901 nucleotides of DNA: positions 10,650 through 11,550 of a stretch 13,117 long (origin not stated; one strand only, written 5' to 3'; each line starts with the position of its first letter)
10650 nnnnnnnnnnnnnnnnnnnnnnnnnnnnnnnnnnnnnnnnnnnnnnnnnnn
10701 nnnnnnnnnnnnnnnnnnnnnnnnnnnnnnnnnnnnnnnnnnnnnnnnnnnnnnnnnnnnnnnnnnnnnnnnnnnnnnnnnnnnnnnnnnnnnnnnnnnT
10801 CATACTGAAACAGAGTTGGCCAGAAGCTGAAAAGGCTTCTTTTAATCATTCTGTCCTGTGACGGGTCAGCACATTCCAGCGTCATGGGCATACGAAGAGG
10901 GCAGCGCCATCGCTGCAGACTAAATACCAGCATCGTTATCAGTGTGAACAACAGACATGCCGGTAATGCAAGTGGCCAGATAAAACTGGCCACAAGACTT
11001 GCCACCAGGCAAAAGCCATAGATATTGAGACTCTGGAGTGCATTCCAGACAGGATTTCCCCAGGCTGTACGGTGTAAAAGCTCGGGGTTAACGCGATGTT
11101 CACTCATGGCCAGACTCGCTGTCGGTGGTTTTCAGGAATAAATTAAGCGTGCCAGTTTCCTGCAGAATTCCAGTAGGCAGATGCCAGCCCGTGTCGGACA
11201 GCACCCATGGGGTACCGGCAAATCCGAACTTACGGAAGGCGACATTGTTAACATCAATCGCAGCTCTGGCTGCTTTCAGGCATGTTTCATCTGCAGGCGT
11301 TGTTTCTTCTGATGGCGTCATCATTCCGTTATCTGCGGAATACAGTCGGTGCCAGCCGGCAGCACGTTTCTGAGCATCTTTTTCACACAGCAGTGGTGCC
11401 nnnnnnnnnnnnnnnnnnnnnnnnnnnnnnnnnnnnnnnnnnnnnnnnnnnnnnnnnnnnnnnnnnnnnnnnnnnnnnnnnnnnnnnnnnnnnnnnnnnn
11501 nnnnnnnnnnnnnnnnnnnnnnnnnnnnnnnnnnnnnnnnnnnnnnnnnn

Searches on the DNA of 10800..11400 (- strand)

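Call 44: search_dna_similar(query=window:10800-11400:-, collection=plasmids, mode=distant, max_rows=30, rows=spread)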
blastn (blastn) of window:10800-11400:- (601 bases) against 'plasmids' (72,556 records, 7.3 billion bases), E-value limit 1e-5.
Records with a match: 1919; places in all: 1939; records where one place covers at least 80% of the query: 1908.
Best place of each record, by identity: >=99% 953; 95-99% 481; 80-90% 3; 60-80% 482.
By first word of the organism name: Escherichia 1340; Salmonella 408; Shigella 109; Klebsiella 50; Citrobacter 6; uncultured 3; Enterobacter 2; Plautia 1.
By predicted mobility (MOB-suite, as given by PLSDB): conjugative 1901; non-mobilizable 13; mobilizable 5.
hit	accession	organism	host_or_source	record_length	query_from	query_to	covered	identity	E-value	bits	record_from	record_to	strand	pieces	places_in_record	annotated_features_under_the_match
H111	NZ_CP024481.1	Escherichia coli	Homo sapiens,stool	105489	1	601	100%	100.0%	0e+0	1085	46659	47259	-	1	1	trbC: F-type conjugative transfer protein TrbC | trbB: IncI1-type conjugal transfer protein TrbB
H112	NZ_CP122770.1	Escherichia coli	Sus scrofa,feces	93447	1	601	100%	100.0%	0e+0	1085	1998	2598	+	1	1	trbC: F-type conjugative transfer protein TrbC | trbB: IncI1-type conjugal transfer protein TrbB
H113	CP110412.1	Escherichia coli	Chicken,single cell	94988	1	601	100%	99.8%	0e+0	1080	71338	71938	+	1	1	conjugal transfer protein TrbC | trbB: IncI1-type conjugal transfer protein TrbB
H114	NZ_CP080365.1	Klebsiella pneumoniae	Homo sapiens,pure culture,sputum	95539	1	601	100%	99.7%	0e+0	1076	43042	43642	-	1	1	trbC: F-type conjugative transfer protein TrbC | trbB: IncI1-type conjugal transfer protein TrbB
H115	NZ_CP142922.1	Escherichia coli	cell culture,Estuary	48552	1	601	100%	99.7%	0e+0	1076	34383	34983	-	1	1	trbC: F-type conjugative transfer protein TrbC | trbB: IncI1-type conjugal transfer protein TrbB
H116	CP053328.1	Salmonella enterica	Isolate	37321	1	601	100%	99.5%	0e+0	1071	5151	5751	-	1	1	record has no annotation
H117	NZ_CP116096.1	Escherichia coli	whole organism,ICU staff rectal swab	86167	1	601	100%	99.3%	0e+0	1067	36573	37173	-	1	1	trbC: F-type conjugative transfer protein TrbC | trbB: IncI1-type conjugal transfer protein TrbB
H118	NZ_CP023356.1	Escherichia coli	canine,whole organism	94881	1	601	100%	99.0%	0e+0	1058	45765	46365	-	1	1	trbC: F-type conjugative transfer protein TrbC | trbB: IncI1-type conjugal transfer protein TrbB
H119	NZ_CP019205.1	Salmonella enterica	Homo sapiens,human,stool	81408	1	601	100%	99.0%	0e+0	1058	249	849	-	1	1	trbB: IncI1-type conjugal transfer protein TrbB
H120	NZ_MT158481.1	Escherichia coli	-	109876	1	601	100%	99.0%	0e+0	1058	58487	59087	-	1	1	trbC: F-type conjugative transfer protein TrbC | trbB: IncI1-type conjugal transfer protein TrbB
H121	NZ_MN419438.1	Escherichia coli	-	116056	1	601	100%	99.0%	0e+0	1058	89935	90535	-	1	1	trbC: F-type conjugative transfer protein TrbC | trbB: IncI1-type conjugal transfer protein TrbB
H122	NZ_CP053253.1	Escherichia coli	Homo sapiens,whole organism,rectal swab ...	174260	1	601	100%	99.0%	0e+0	1058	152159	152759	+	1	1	F-type conjugative transfer protein TrbC | trbB: IncI1-type conjugal transfer protein TrbB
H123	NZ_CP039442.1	Salmonella enterica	chicken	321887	1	601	100%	99.0%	0e+0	1058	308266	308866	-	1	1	trbC: F-type conjugative transfer protein TrbC | trbB: IncI1-type conjugal transfer protein TrbB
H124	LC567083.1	Escherichia coli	Homo sapiens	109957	1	601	100%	99.0%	0e+0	1058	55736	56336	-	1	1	trbB: protein disulfide isomerase | trbC: TrbC transfer protein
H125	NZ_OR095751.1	Escherichia coli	-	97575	1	601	100%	99.0%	0e+0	1058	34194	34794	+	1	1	trbC: F-type conjugative transfer protein TrbC | trbB: IncI1-type conjugal transfer protein TrbB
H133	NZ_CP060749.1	Escherichia coli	Homo sapiens,bile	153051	2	601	100%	70.6%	2e-70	274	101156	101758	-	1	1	DsbC family protein | trbC: F-type conjugative transfer protein TrbC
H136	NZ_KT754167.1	Shigella dysenteriae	-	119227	2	601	100%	69.3%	1e-59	238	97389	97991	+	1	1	DsbC family protein | trbC: F-type conjugative transfer protein TrbC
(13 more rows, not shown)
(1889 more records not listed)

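Call 45: get_annotated_region(hit=H133, flank=300)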
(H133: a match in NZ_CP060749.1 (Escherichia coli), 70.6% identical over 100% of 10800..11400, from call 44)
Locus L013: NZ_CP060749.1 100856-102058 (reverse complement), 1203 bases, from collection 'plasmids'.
description: Escherichia coli strain EC96 plasmid pEC96-153kb, complete sequence
organism: Escherichia coli (NCBI taxid 562)
taxonomy: Bacteria; Pseudomonadota; Gammaproteobacteria; Enterobacterales; Enterobacteriaceae; Escherichia; Escherichia coli
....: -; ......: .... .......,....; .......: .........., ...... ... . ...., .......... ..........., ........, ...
typing (MOB-suite, as given by PLSDB): conjugative; replicon IncK2/Z,IncX1; relaxase MOBP,MOBQ; mating-pair formation MPF_I
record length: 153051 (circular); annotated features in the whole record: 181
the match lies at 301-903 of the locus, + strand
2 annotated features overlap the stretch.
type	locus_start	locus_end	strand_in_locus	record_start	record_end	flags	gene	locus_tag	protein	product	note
CDS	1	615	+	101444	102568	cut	-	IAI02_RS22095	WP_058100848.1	DsbC family protein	-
CDS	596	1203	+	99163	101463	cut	trbC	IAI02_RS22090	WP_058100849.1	F-type conjugative transfer protein TrbC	-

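Call 46: get_annotated_region(hit=H136, flank=300)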
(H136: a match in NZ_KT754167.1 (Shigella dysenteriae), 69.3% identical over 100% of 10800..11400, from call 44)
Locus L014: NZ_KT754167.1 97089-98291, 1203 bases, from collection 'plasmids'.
description: Shigella dysenteriae 1 strain 69-3818 plasmid p69-3818, complete sequence
organism: Shigella dysenteriae (NCBI taxid 984897)
taxonomy: Bacteria; Pseudomonadota; Gammaproteobacteria; Enterobacterales; Enterobacteriaceae; Shigella; Shigella dysenteriae
host: -; source: -; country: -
typing (MOB-suite, as given by PLSDB): conjugative; replicon IncI-gamma/K1; relaxase MOBP; mating-pair formation MPF_I
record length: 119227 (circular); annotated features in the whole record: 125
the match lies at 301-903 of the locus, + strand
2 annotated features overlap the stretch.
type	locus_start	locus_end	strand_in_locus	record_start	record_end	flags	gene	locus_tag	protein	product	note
CDS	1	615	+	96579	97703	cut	-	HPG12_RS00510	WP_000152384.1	DsbC family protein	-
CDS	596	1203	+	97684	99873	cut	trbC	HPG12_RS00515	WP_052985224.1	F-type conjugative transfer protein TrbC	-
